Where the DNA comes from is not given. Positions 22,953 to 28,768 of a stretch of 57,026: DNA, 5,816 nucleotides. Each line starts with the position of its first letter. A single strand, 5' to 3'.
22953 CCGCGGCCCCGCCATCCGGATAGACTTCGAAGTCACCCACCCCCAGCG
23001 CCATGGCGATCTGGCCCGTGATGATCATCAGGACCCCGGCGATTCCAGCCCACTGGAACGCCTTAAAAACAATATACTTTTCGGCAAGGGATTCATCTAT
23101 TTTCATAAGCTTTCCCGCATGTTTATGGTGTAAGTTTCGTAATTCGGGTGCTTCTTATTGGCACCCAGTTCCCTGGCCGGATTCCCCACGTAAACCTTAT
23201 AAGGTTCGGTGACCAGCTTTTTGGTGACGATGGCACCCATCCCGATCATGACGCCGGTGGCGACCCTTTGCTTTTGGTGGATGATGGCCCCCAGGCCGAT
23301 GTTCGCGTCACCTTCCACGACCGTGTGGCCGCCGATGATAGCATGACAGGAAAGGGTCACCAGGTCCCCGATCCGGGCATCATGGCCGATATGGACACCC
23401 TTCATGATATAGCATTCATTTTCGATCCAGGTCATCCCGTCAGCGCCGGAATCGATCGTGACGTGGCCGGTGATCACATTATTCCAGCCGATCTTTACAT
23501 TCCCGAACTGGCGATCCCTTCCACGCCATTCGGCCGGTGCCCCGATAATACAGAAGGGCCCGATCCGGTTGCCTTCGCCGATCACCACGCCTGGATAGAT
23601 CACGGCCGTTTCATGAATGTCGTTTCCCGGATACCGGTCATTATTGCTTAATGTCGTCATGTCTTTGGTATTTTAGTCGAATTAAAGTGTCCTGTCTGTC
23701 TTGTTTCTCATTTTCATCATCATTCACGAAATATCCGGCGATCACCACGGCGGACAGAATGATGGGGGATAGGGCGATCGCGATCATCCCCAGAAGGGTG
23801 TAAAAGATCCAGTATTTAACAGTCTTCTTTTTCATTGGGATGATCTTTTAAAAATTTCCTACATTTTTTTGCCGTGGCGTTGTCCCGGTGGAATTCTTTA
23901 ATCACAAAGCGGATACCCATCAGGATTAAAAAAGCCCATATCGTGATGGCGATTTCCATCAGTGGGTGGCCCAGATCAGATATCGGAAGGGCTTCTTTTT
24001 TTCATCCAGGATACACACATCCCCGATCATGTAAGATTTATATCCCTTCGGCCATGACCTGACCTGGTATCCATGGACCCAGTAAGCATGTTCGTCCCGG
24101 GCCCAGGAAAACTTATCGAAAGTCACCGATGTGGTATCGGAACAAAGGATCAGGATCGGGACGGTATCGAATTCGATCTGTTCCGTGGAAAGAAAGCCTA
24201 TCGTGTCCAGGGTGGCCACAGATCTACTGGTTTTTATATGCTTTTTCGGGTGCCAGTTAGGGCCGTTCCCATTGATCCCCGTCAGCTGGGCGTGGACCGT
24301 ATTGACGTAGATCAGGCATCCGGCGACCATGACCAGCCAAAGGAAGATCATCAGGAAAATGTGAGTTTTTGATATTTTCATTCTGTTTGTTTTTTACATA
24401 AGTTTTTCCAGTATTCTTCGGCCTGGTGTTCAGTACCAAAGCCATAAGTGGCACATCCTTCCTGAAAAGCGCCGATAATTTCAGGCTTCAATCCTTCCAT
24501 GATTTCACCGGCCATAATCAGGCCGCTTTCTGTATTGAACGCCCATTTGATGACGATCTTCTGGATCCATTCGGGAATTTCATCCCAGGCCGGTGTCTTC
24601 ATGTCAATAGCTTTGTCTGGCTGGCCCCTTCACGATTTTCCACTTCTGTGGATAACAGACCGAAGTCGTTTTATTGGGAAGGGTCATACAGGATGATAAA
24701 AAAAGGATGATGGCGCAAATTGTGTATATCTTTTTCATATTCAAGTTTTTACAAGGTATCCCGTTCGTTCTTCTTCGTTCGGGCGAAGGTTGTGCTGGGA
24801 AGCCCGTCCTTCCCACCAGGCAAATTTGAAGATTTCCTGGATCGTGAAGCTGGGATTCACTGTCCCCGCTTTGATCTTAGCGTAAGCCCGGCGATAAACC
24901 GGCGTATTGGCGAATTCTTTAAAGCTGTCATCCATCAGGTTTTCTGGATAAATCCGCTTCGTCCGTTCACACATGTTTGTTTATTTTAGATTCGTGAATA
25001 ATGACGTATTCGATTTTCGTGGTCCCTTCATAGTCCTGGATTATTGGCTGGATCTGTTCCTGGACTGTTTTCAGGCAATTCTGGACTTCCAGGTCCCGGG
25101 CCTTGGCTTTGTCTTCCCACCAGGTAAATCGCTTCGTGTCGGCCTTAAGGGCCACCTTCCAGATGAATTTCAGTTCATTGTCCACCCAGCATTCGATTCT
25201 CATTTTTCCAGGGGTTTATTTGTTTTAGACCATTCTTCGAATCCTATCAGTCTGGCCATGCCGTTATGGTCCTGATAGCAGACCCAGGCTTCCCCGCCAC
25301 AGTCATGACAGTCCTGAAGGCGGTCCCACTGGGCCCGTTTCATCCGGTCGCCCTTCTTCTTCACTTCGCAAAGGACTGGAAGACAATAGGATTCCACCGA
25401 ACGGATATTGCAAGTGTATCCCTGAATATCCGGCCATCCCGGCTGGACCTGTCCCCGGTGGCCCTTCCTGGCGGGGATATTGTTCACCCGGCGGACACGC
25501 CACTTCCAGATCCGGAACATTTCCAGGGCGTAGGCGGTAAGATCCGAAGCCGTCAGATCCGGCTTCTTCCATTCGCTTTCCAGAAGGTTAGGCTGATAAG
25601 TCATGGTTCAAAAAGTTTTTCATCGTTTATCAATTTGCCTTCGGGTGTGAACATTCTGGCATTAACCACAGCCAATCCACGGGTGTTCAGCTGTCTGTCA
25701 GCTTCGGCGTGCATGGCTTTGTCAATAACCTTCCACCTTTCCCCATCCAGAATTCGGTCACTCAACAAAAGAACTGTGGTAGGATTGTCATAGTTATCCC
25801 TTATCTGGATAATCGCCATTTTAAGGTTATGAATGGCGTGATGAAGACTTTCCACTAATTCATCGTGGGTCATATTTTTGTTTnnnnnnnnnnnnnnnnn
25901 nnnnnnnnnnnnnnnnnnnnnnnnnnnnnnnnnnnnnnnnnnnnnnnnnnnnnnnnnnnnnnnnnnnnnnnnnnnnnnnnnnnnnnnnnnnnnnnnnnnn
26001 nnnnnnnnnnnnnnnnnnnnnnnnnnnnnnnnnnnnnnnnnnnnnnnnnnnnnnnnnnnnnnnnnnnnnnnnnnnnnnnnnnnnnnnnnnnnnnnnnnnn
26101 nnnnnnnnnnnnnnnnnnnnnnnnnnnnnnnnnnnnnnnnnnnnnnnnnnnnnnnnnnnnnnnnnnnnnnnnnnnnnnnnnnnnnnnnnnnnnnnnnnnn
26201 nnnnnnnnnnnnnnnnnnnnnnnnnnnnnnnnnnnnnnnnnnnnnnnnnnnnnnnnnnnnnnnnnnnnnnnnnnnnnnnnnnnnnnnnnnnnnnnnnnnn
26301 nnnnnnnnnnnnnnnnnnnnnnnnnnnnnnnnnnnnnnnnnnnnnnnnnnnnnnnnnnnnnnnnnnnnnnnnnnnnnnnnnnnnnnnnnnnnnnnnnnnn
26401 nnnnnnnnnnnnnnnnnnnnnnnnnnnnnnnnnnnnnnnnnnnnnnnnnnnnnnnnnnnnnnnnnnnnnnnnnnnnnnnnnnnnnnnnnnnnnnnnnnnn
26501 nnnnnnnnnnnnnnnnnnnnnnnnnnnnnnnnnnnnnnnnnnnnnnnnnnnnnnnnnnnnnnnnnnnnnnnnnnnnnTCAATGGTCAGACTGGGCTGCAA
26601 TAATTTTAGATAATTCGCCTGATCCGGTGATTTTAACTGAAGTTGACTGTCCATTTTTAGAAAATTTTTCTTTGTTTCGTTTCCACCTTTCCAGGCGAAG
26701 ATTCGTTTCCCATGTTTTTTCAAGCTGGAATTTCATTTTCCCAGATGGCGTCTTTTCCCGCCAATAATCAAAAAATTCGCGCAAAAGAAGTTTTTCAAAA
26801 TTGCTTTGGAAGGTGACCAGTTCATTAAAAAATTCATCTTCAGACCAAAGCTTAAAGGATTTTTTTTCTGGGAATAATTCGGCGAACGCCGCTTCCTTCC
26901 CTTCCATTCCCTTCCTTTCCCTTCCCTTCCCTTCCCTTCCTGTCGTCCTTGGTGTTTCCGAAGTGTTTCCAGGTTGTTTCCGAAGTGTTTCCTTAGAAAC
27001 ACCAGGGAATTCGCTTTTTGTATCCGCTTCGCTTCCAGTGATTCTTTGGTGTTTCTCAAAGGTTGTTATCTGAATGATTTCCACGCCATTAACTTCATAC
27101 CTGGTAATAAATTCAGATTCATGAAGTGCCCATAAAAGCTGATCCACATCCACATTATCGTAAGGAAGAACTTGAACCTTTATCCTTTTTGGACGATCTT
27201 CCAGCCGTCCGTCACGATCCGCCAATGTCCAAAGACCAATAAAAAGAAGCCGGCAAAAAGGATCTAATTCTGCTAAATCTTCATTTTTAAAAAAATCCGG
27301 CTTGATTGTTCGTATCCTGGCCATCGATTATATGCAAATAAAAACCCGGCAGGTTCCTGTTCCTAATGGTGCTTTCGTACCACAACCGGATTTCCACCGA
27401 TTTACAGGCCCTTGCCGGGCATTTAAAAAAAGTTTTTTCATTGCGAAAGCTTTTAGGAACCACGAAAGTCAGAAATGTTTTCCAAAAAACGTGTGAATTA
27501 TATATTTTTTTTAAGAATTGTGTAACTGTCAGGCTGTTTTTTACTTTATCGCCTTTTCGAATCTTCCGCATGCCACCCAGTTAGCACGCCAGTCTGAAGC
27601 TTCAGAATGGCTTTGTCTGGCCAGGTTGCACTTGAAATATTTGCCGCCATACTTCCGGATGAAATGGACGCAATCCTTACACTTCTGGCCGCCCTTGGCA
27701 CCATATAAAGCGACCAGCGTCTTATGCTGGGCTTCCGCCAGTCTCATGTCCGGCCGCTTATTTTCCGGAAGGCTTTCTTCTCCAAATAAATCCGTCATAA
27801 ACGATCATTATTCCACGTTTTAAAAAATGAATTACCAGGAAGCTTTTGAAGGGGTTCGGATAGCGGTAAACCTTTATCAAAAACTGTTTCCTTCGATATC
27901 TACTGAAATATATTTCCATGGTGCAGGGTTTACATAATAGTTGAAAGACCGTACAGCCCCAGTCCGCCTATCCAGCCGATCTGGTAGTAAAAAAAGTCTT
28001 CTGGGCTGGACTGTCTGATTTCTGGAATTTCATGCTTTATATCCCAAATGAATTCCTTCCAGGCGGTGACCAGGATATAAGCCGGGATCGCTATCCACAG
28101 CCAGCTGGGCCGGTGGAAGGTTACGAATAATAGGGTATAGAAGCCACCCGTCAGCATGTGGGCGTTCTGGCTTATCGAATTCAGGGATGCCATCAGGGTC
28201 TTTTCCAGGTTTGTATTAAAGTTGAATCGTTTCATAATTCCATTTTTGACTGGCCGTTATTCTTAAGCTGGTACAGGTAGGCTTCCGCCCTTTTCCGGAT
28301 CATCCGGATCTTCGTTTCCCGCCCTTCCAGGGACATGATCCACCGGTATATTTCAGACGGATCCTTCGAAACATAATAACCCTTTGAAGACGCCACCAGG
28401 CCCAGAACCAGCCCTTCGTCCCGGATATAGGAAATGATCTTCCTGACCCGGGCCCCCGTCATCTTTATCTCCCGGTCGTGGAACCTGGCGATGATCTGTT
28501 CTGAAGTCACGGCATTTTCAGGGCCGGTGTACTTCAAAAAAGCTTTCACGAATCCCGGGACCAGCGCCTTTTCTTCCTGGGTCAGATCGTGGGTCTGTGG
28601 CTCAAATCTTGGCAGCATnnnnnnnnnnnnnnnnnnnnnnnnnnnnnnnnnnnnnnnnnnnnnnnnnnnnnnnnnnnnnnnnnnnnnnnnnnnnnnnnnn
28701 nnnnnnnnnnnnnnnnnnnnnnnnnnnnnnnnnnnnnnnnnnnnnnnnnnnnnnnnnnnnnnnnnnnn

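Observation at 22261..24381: A GT2, a truncated LpxA-like acyltransferase and four small membrane proteins are chained by overlapping start and stop codons, a candidate cell-envelope modification cassette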

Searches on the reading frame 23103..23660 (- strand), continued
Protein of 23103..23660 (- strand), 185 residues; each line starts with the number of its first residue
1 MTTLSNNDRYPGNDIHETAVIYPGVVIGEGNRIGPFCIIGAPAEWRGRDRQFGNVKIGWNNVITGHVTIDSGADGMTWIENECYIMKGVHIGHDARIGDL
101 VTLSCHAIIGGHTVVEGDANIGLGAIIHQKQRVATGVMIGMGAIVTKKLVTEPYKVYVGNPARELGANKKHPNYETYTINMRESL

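Call 88: search_protein_families(library=pfam, proteins=[L106:3842-5803:+, L106:5800-7470:+, L106:7478-8008:+, L106:8588-9253:+, L106:9250-9939:+, L092:6736-7836:-, L092:5737-6687:-, L092:8678-9790:-, L092:9879-10961:+, L092:10962-12455:+], max_evalue=0.001)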
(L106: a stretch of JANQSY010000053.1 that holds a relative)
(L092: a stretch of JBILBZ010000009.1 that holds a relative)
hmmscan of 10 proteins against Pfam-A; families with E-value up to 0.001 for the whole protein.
L106:3842-5803:+ (653 aa): 1 family
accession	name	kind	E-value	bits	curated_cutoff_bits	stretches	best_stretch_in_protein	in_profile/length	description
PF00386.27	C1q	-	0.00074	20.2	23.7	0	429-467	14-52/127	C1q domain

L106:5800-7470:+ (556 aa): 0 families

L106:7478-8008:+ (176 aa): 0 families

L106:8588-9253:+ (221 aa): 0 families

L106:9250-9939:+ (229 aa): 0 families

L092:6736-7836:- (366 aa): 3 families
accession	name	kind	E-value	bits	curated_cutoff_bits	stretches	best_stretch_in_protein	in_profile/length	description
PF01041.23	DegT_DnrJ_EryC1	-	8.9e-113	377.6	19.8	1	9-361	3-360/360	DegT/DnrJ/EryC1/StrS aminotransferase family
PF01212.27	Beta_elim_lyase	-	0.00032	20.6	27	0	27-261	29-270/288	Beta-eliminating lyase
PF01053.26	Cys_Met_Meta_PP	-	0.00064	18.8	27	1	29-204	51-226/381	Cys/Met metabolism PLP-dependent enzyme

L092:5737-6687:- (316 aa): 4 families
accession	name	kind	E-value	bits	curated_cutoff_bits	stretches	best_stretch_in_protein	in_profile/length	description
PF01408.29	GFO_IDH_MocA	-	1.8e-22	80.7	24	1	5-117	2-118/120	Oxidoreductase family, NAD-binding Rossmann fold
PF22725.1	GFO_IDH_MocA_C3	-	6.4e-08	33.1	27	1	150-226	41-117/124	GFO/IDH/MocA C-terminal domain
PF01488.26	Shikimate_DH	-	6.4e-07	30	24.3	1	4-80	13-92/138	Shikimate / quinate 5-dehydrogenase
PF03807.23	F420_oxidored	-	0.00051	21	21.6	0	6-69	2-66/94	NADP oxidoreductase coenzyme F420-dependent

L092:8678-9790:- (370 aa): 1 family
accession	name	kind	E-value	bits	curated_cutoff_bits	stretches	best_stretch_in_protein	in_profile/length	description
PF01757.29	Acyl_transf_3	-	1.9e-34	119.6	31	1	17-348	3-320/326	Acyltransferase domain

L092:9879-10961:+ (360 aa): 1 family
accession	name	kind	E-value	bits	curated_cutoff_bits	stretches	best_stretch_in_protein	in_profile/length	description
PF05721.19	PhyH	-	2.3e-12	48.1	22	1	106-326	4-200/213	Phytanoyl-CoA dioxygenase (PhyH)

L092:10962-12455:+ (497 aa): 4 families
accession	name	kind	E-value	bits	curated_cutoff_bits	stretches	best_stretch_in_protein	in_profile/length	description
PF08241.18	Methyltransf_11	-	2.9e-09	37.9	21.2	1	92-156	19-95/95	Methyltransferase domain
PF13578.12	Methyltransf_24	-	2.4e-06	28.8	26.3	1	288-363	27-105/105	Methyltransferase domain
PF13649.12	Methyltransf_25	-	4.5e-05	24.5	27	1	100-152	43-97/97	Methyltransferase domain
PF13847.12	Methyltransf_31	-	0.00016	21.8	27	0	113-160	64-113/145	Methyltransferase domain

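Call 93: fold_search(model_id=the predicted structure, library=viral)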
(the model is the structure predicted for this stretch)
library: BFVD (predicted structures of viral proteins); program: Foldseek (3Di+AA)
matches with E <= 10: 203; with E <= 0.001: 11
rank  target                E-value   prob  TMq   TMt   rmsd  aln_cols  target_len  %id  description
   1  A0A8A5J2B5            3.4e-07  1.00  0.41  0.17   7.6       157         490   23  (no name in the UniProt tables at hand)
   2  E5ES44                6.3e-07  1.00  0.55  0.62   6.7       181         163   22  (no name in the UniProt tables at hand)
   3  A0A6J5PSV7            1.9e-06  1.00  0.63  0.74   3.3       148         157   27  Hexapeptide repeat [uncultured Caudovirales phage]
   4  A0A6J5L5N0            4.1e-06  1.00  0.49  0.47   3.9       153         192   22  NeuD_NnaD, sugar O-acyltransferase, sialic acid O-acetyltransferase NeuD family [uncultured Caudovirales phage]
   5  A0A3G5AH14            2.6e-05  1.00  0.45  0.17   6.1       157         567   18  Putative pyridoxal phosphate-dependent transferase [Solivirus sp.]
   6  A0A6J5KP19            4.9e-05  1.00  0.50  0.48   5.5       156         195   21  WbbJ Acetyltransferase (Isoleucine patch superfamily) [uncultured Caudovirales phage]
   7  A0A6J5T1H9            6.0e-05  1.00  0.28  0.25  10.3       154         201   22  CysE Serine acetyltransferase [uncultured Caudovirales phage]
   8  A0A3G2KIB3            1.0e-04  1.00  0.42  0.39   6.2       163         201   20  Acetyltransferase [Arthrobacter phage Peas]
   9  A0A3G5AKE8            2.1e-04  1.00  0.45  0.16   6.1       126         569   27  PglD N-terminal domain-containing protein [Solumvirus sp.]
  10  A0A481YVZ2            3.5e-04  1.00  0.32  0.30   9.0       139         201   16  Uncharacterized protein [Marseillevirus LCMAC103]
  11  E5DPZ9                6.5e-04  0.99  0.28  0.18  10.8       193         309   17  Mannose-1-phosphate guanyltransferase C-terminal domain-containing protein [Aeromonas phage PX29]
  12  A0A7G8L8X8            2.2e-03  1.00  0.36  0.30   9.9       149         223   15  (no name in the UniProt tables at hand)
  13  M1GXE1                2.4e-03  1.00  0.32  0.22   9.7       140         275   16  (no name in the UniProt tables at hand)
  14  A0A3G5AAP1            3.2e-03  0.91  0.21  0.06  11.1       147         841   19  Uncharacterized protein [Hyperionvirus sp.]
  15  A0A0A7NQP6            3.6e-03  0.99  0.30  0.19   8.8       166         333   12  Uncharacterized protein [Lactobacillus phage LfeInf]
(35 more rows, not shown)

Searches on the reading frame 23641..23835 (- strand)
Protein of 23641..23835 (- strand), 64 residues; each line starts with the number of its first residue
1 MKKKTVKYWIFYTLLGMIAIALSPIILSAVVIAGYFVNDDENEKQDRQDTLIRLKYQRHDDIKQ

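Call 3: search_protein_families(library=pfam, proteins=[window:23641-23835:-], max_evalue=0.1)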
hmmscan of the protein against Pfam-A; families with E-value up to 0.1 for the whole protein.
window:23641-23835:- (64 aa): 1 family
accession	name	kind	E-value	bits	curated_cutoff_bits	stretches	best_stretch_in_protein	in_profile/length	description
PF03579.19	SHP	-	0.0015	18.6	27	1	5-33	11-39/65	Small hydrophobic protein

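Call 5: search_protein_families(library=ncbifam, proteins=[window:23641-23835:-], max_evalue=0.01)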
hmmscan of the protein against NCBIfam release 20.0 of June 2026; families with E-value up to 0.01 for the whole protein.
window:23641-23835:- (64 aa): 0 families

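Call 6: search_protein_families(library=phrogs, proteins=[window:23641-23835:-], max_evalue=0.01)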
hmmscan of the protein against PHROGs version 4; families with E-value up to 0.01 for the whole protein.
window:23641-23835:- (64 aa): 0 families

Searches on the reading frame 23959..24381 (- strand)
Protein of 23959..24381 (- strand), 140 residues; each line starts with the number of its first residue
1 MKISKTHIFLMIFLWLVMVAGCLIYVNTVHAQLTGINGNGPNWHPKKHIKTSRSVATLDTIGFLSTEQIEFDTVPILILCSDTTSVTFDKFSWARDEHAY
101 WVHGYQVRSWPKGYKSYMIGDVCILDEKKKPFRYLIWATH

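Call 3: search_protein_families(library=pfam, proteins=[window:23959-24381:-], max_evalue=0.1)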
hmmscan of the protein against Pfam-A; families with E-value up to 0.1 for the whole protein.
window:23959-24381:- (140 aa): 0 families

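Call 5: search_protein_families(library=ncbifam, proteins=[window:23959-24381:-], max_evalue=0.01)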
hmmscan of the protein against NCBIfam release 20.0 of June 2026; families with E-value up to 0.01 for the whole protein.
window:23959-24381:- (140 aa): 0 families

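Call 6: search_protein_families(library=phrogs, proteins=[window:23959-24381:-], max_evalue=0.01)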
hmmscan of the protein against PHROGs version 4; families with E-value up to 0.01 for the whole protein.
window:23959-24381:- (140 aa): 0 families

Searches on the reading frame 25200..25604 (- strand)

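Call 99: search_protein_families(library=pfam, proteins=[window:25200-25604:-], max_evalue=0.05)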
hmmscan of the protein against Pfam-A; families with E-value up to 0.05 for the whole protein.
window:25200-25604:- (134 aa): 1 family
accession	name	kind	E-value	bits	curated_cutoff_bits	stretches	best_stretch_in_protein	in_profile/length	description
PF08774.17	VRR_NUC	-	4.6e-05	23.9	23.8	1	52-110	59-113/116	VRR-NUC domain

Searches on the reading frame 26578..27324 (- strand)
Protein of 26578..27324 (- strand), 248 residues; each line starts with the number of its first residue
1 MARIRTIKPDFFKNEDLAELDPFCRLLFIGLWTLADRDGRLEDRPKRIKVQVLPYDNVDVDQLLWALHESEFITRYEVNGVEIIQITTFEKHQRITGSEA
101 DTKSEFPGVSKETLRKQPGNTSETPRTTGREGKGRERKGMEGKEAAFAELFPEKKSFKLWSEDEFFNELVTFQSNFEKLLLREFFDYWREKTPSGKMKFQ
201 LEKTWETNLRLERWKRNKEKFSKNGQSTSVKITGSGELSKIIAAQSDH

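Call 32: search_protein_families(library=pfam, proteins=[window:26578-27324:-], max_evalue=0.01)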
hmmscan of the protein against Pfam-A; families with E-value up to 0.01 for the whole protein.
window:26578-27324:- (248 aa): 0 families

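Call 101: search_protein_families(library=phrogs, proteins=[window:26578-27324:-], max_evalue=0.001)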
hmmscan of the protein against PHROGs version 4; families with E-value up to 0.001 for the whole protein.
window:26578-27324:- (248 aa): 10 families
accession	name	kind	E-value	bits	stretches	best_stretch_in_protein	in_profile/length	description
phrog_16167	-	DNA, RNA and nucleotide metabolism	8.3e-50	171.3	1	1-125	1-123/315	replication initiation protein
phrog_12556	-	DNA, RNA and nucleotide metabolism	3.9e-40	139.4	1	1-112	1-110/347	replication initiation protein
phrog_17247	-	unknown function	2.4e-39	136.4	1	1-134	1-124/295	-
phrog_1408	-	DNA, RNA and nucleotide metabolism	9.1e-29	101.9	1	1-136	1-137/302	replication initiation protein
phrog_2149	-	DNA, RNA and nucleotide metabolism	4.6e-23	83.4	1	2-144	1-151/289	replication initiation protein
phrog_8130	-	unknown function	4.2e-17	63.3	1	1-93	11-103/434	-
phrog_19415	-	unknown function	6.7e-15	56.7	1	163-229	146-213/224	-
phrog_5810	-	DNA, RNA and nucleotide metabolism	1.5e-11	45.4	1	23-113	15-109/268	replication initiation protein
phrog_5718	-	DNA, RNA and nucleotide metabolism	6.7e-11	42.8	1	1-104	1-110/394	HNH endonuclease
phrog_270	-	DNA, RNA and nucleotide metabolism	1e-06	29.4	1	15-149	37-152/383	replication initiation protein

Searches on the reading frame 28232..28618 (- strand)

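Call 99: search_protein_families(library=pfam, proteins=[window:28232-28618:-], max_evalue=0.05)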
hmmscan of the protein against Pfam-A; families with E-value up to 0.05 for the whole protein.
window:28232-28618:- (128 aa): 1 family
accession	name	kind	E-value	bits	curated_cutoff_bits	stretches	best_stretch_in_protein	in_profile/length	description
PF07105.16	DUF1367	-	0.0054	16.9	25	1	5-44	61-104/198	Protein of unknown function (DUF1367)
